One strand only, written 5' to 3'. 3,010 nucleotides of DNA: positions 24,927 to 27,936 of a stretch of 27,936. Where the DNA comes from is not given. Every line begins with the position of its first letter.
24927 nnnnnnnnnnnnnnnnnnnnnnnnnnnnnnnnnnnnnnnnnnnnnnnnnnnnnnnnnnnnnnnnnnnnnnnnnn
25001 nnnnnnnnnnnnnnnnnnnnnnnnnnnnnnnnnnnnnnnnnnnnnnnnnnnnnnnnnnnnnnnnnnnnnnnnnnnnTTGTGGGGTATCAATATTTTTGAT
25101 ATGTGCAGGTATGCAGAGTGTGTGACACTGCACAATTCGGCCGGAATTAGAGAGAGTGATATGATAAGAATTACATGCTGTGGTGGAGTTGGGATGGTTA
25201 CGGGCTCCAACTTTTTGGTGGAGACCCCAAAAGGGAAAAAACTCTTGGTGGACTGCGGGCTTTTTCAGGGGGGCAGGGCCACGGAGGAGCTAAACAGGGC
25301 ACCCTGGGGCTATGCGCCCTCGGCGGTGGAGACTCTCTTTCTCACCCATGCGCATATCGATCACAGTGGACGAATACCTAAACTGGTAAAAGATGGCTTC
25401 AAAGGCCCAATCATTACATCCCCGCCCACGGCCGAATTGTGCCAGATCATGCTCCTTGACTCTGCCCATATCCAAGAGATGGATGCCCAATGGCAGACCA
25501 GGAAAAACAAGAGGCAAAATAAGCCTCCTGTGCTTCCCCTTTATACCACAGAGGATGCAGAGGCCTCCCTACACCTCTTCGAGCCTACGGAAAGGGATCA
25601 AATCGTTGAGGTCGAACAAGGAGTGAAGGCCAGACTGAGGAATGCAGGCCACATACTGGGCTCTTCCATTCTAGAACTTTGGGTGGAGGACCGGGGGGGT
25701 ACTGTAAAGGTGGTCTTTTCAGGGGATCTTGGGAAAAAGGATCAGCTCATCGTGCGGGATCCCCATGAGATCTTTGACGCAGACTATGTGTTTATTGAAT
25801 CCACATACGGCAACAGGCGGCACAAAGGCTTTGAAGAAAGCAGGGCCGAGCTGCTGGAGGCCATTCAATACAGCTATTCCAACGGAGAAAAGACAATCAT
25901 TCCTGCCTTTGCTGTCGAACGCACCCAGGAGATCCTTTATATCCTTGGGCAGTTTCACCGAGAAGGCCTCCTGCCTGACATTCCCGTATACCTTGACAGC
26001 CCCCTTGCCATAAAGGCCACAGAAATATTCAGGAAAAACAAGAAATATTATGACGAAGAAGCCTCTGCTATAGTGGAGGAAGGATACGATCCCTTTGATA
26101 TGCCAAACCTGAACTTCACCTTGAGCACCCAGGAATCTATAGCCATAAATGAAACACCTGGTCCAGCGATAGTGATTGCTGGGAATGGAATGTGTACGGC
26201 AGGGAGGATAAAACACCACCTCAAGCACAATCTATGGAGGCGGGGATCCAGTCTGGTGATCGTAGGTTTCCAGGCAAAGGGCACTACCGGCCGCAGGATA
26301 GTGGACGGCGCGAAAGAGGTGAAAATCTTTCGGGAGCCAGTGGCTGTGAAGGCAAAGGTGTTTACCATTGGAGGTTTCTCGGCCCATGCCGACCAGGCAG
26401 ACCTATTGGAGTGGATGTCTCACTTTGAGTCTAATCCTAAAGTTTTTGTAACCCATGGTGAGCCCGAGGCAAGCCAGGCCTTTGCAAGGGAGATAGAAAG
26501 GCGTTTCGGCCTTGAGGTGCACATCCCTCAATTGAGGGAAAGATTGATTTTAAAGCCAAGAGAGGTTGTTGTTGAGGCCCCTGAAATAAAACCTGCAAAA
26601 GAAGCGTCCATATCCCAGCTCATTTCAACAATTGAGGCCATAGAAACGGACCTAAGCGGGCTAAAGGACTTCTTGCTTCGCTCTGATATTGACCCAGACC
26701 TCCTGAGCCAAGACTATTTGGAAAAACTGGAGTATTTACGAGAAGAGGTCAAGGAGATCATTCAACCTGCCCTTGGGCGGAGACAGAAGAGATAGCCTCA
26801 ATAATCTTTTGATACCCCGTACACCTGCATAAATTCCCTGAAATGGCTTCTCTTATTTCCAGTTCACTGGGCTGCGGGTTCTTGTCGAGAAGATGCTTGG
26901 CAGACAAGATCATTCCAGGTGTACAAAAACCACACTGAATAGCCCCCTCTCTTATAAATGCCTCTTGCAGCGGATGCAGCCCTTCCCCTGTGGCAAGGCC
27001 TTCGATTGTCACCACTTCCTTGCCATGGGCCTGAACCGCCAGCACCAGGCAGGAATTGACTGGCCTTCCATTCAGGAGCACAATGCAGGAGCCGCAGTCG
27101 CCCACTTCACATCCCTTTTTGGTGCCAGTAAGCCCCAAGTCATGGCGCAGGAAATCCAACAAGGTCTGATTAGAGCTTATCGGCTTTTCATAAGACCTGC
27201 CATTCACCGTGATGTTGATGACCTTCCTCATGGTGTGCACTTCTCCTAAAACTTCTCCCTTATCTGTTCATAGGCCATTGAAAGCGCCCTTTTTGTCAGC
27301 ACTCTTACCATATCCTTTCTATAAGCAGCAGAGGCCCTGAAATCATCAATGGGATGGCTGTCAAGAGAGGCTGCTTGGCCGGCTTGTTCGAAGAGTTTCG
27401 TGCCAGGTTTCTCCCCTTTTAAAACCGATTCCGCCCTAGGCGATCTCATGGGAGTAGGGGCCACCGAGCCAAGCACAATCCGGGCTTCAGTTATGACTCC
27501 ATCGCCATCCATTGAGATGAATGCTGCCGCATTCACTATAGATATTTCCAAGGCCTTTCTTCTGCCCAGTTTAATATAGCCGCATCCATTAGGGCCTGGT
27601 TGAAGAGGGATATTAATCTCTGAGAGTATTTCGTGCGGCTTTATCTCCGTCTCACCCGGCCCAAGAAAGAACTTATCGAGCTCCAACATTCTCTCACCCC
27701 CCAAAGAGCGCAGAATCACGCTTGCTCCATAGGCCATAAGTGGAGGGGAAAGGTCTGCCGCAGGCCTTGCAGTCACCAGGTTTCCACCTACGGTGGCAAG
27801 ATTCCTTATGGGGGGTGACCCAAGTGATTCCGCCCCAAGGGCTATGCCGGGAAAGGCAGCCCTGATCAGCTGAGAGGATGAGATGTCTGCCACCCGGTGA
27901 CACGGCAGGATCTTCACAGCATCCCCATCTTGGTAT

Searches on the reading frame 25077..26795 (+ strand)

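Call 8: search_protein_families(library=pfam, proteins=[window:25077-26795:+], max_evalue=0.001)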
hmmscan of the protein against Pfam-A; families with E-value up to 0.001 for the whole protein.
window:25077-26795:+ (572 aa): 5 families
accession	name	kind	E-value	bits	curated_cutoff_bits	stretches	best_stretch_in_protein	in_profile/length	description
PF10996.14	Beta-Casp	-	2.9e-41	141.2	27.7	1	283-408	1-120/120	Beta-Casp domain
PF07521.17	RMMBL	-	4.8e-21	75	21.6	1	422-484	2-63/63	Zn-dependent metallo-hydrolase RNA specificity domain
PF00753.33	Lactamase_B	-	4.3e-11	43.5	22.7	1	43-229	6-161/196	Metallo-beta-lactamase superfamily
PF12706.13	Lactamase_B_2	-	0.00029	20.9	27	0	56-122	3-70/200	Beta-lactamase superfamily domain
PF16661.11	Lactamase_B_6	-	0.00079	19.3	27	0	54-201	7-149/193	Metallo-beta-lactamase superfamily domain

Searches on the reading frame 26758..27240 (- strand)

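Call 8: search_protein_families(library=pfam, proteins=[window:26758-27240:-], max_evalue=0.001)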
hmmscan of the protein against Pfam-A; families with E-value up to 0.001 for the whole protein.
window:26758-27240:- (160 aa): 3 families
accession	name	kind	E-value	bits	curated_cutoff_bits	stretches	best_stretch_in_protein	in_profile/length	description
PF01799.25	Fer2_2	-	2.6e-35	120.8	30.3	1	78-150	1-74/75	[2Fe-2S] binding domain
PF00111.32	Fer2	-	1.5e-08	34.9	21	1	10-59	1-51/77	2Fe-2S iron-sulfur cluster binding domain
PF13085.11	Fer2_3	-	6.5e-05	23.3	27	1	41-83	49-90/107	2Fe-2S iron-sulfur cluster binding domain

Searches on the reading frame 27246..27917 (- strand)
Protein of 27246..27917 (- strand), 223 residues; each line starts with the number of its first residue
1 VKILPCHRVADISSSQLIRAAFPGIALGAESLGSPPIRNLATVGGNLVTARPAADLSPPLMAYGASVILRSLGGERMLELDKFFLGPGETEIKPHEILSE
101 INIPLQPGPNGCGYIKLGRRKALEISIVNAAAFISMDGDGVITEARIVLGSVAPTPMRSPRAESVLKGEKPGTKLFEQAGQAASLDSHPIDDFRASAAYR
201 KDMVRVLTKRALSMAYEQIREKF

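Call 8: search_protein_families(library=pfam, proteins=[window:27246-27917:-], max_evalue=0.001)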
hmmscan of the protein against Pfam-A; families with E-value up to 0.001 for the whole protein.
window:27246-27917:- (223 aa): 2 families
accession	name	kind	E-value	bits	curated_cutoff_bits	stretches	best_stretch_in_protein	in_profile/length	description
PF00941.27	FAD_binding_5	-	3.2e-25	89.3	27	1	8-105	73-169/170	FAD binding domain in molybdopterin dehydrogenase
PF03450.22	CO_deh_flav_C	-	3.4e-25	88.6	25.5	1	115-213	3-100/102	CO dehydrogenase flavoprotein C-terminal domain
